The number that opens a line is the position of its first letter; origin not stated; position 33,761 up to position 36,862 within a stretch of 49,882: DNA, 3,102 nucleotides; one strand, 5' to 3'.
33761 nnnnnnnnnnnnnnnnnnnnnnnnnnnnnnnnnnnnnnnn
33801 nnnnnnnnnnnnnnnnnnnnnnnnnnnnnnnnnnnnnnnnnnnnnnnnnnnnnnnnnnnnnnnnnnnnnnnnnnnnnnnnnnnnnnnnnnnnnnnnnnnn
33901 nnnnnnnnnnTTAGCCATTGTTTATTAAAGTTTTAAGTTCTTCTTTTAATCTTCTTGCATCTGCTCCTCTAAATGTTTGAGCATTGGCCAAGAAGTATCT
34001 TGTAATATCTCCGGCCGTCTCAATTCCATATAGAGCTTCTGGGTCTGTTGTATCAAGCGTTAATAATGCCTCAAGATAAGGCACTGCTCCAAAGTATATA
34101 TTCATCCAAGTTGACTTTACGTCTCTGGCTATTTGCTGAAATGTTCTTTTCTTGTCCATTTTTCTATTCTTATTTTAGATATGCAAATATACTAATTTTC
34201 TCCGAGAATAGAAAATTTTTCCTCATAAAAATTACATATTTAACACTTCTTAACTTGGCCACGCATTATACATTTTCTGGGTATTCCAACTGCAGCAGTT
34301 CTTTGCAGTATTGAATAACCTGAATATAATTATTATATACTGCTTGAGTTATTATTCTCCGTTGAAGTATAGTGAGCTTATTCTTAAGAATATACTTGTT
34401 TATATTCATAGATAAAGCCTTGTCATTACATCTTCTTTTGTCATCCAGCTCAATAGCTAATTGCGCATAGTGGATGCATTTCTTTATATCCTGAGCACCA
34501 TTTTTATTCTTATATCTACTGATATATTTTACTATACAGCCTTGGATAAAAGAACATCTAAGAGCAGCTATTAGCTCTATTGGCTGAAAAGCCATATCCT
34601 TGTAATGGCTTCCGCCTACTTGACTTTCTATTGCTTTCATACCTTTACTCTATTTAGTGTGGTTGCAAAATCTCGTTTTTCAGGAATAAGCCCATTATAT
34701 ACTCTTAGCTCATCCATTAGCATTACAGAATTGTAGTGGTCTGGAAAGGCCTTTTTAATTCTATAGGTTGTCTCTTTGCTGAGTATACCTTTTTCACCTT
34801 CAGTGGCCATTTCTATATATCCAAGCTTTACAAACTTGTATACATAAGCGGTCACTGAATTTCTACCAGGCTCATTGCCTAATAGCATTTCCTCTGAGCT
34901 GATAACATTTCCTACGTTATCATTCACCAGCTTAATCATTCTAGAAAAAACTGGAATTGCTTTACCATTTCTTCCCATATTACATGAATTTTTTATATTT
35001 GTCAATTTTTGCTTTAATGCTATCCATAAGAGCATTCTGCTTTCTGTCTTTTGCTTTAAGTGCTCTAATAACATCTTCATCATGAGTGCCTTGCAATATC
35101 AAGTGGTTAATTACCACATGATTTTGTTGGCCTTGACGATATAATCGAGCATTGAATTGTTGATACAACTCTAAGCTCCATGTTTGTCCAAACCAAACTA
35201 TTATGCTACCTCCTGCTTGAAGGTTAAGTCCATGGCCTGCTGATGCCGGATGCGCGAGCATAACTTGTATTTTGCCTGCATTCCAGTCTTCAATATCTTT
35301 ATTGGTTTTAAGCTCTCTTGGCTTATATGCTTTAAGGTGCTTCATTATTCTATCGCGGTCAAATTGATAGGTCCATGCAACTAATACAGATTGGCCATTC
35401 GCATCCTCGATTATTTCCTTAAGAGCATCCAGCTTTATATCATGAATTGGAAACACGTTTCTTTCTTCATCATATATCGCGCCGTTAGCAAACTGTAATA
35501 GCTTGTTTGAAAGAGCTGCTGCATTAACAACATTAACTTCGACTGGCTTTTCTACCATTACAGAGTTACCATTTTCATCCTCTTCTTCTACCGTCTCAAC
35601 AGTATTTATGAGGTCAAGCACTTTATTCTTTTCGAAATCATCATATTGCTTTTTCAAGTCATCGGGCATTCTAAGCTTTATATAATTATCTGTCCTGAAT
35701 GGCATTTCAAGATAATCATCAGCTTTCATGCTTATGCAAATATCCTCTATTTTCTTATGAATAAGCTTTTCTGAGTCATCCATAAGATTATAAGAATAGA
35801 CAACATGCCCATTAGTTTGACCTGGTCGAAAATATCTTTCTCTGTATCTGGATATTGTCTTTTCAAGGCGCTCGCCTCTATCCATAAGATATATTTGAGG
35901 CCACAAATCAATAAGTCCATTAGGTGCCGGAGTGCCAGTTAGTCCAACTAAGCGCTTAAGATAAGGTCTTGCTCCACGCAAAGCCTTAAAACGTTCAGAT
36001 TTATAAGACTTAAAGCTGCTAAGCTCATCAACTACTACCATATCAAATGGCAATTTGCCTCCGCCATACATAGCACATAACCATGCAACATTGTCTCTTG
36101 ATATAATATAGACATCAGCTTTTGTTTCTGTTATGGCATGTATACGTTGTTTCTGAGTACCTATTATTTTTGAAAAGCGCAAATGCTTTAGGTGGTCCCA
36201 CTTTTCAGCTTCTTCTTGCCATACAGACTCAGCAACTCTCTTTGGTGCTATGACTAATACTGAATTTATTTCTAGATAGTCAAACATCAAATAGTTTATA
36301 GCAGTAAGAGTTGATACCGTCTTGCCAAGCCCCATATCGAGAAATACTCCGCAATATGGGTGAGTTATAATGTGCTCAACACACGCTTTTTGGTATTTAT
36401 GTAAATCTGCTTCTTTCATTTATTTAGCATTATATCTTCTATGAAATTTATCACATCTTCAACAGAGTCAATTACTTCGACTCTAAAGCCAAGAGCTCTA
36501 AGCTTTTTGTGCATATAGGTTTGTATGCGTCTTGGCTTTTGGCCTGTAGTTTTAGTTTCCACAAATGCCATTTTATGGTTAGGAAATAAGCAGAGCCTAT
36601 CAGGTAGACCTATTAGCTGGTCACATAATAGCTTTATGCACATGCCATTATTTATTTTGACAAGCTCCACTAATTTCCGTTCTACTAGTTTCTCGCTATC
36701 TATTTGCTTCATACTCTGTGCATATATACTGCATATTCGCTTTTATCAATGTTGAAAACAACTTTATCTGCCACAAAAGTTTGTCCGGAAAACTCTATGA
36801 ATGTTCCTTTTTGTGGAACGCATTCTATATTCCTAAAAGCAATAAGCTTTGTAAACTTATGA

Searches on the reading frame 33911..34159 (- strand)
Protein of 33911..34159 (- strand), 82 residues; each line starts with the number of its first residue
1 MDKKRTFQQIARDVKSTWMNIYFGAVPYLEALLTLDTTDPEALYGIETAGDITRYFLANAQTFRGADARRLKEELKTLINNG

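Call 36: search_protein_families(library=pfam, proteins=[window:33911-34159:-], max_evalue=0.01)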
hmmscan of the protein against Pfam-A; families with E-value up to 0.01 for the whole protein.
window:33911-34159:- (82 aa): 0 families

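Call 61: search_protein_families(library=phrogs, proteins=[window:33911-34159:-], max_evalue=0.01)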
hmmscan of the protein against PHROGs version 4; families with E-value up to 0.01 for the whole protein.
window:33911-34159:- (82 aa): 1 family
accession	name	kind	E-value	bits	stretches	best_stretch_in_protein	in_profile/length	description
phrog_13953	-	unknown function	1.5e-21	77.9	1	3-79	62-136/137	-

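Call 74: search_solved_structures(query=window:33911-34159:-, max_evalue=1)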
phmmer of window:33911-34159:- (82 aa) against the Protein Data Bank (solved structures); distinct sequences matched with E-value up to 1: 29.
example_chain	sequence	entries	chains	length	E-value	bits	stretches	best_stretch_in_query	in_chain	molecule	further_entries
9qhb_A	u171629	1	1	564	0.0011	22.3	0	22-48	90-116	Engineered tetratricopeptide repeat protein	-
9qhc_A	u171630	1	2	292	0.0048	20.3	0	21-48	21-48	Engineered tetratricopeptide repeat protein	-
5l03_A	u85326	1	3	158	0.016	18.7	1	40-76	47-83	2-C-methyl-D-erythritol 2,4-cyclodiphosphate synthase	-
5l12_A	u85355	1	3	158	0.016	18.7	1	40-76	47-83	2-C-methyl-D-erythritol 2,4-cyclodiphosphate synthase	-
6nmo_A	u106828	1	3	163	0.016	18.6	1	40-76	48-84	2-C-methyl-D-erythritol 2,4-cyclodiphosphate synthase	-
3ike_A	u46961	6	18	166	0.017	18.5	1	40-76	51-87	2-C-methyl-D-erythritol 2,4-cyclodiphosphate synthase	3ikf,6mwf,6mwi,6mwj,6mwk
3f0d_A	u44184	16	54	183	0.021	18.3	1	40-76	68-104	2-C-methyl-D-erythritol 2,4-cyclodiphosphate synthase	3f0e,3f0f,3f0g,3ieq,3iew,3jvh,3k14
4c8e_A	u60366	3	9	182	0.079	16.4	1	40-71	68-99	2-C-METHYL-D-ERYTHRITOL 2,4-CYCLODIPHOSPHATE SYNTHASE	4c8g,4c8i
8bu0_A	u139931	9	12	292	0.083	16.4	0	22-48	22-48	Consensus tetratricopeptide repeat protein | Crystal structure of an 8-repeat consensus TPR superhelix with Zinc. | Monomer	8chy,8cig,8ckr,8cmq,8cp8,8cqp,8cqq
2lhc_A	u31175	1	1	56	0.46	14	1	31-78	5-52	Ga98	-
1jy8_A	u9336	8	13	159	0.54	13.8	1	40-74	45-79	2C-methyl-D-erythritol 2,4-cyclodiphosphate synthase | 2-C-methyl-D-erythritol 2,4-cyclodiphosphate synthase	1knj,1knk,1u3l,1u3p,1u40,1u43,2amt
2gzl_A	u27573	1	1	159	0.54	13.8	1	40-74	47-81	2-C-methyl-D-erythritol 2,4-cyclodiphosphate synthase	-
1gx1_A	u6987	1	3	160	0.54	13.8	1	40-74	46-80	2-C-METHYL-D-ERYTHRITOL 2,4-CYCLODIPHOSPHATE SYNTHASE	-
1yqn_A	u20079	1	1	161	0.55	13.8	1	40-74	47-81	2-C-methyl-D-erythritol 2,4-cyclodiphosphate synthase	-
1h47_A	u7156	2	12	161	0.55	13.7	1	40-74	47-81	2C-METHYL-D-ERYTHRITOL-2,4-CYCLODIPHOSPHATE SYNTHASE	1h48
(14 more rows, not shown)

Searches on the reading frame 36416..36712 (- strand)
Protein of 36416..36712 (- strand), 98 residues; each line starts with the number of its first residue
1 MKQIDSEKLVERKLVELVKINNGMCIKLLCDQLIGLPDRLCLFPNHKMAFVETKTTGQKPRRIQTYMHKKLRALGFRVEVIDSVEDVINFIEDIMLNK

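Call 36: search_protein_families(library=pfam, proteins=[window:36416-36712:-], max_evalue=0.01)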
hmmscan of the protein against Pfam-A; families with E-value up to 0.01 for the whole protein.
window:36416-36712:- (98 aa): 1 family
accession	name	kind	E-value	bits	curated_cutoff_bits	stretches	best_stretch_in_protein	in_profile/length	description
PF08774.17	VRR_NUC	-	0.00073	20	23.8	1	13-84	34-115/116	VRR-NUC domain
